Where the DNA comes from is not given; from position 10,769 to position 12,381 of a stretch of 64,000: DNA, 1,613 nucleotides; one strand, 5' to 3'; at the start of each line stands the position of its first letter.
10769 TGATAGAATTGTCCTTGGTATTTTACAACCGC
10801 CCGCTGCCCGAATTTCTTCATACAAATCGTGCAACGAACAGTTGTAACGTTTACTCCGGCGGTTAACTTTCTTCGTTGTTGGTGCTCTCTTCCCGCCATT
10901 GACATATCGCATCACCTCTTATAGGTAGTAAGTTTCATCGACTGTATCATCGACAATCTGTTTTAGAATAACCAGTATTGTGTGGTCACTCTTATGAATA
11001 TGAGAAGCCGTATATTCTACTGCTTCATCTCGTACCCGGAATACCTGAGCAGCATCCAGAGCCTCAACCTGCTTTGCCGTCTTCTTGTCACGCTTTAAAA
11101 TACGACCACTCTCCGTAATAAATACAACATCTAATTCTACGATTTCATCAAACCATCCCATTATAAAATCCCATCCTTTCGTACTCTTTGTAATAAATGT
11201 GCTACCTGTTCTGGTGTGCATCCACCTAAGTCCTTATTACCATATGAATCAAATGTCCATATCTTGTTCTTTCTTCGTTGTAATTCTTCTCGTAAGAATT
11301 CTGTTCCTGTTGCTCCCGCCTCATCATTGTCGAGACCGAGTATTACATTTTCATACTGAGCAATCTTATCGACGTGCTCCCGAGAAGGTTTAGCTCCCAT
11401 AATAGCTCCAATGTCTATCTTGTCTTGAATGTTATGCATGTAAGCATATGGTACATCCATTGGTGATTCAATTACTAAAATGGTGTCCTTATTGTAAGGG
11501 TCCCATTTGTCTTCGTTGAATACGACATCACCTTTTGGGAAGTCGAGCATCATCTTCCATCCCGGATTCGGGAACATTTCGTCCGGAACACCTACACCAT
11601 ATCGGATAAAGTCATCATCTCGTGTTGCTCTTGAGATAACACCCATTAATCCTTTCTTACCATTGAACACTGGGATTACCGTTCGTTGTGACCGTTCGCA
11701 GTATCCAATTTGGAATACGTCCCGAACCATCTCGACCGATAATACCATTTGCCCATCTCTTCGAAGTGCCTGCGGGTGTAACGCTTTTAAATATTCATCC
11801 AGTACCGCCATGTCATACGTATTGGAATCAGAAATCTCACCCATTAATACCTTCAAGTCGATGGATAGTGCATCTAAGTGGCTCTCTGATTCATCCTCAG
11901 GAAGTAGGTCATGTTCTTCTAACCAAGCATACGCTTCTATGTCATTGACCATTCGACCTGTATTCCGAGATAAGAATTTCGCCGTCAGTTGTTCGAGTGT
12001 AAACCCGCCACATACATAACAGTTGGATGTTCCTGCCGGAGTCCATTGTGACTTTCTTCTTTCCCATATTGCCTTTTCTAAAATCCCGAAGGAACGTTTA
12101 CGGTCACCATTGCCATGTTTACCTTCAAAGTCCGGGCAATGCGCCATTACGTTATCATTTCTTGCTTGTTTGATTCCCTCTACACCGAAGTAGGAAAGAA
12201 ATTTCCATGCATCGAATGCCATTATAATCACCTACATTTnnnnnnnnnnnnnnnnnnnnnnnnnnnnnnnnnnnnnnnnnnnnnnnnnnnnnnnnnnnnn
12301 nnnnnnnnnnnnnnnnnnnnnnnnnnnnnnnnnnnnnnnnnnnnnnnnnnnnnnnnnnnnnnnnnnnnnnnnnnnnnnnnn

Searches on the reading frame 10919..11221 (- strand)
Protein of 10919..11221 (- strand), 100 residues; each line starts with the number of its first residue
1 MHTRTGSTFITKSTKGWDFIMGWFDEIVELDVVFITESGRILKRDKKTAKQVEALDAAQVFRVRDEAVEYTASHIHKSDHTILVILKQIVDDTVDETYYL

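Call 46: search_protein_families(library=pfam, max_evalue=0.01, proteins=[window:10919-11221:-])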
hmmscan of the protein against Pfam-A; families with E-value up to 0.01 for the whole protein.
window:10919-11221:- (100 aa): 1 family
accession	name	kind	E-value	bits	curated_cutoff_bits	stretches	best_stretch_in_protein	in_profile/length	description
PF13309.12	HTH_22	-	0.0012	19.2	29.6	1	42-82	20-58/63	HTH domain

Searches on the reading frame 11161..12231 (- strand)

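Call 47: search_protein_families(library=pfam, max_evalue=0.01, proteins=[window:11161-12231:-])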
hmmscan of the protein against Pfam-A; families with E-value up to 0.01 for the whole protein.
window:11161-12231:- (356 aa): 3 families
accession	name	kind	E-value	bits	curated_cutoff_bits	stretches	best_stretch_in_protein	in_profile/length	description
PF13155.12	Toprim_2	-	2.8e-08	34.4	22.1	1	253-334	2-83/88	Toprim-like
PF13662.12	Toprim_4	-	6.4e-05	23.5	25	1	249-325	1-82/85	Toprim domain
PF01751.28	Toprim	-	0.0064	17.1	23.1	0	251-318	2-81/96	Toprim domain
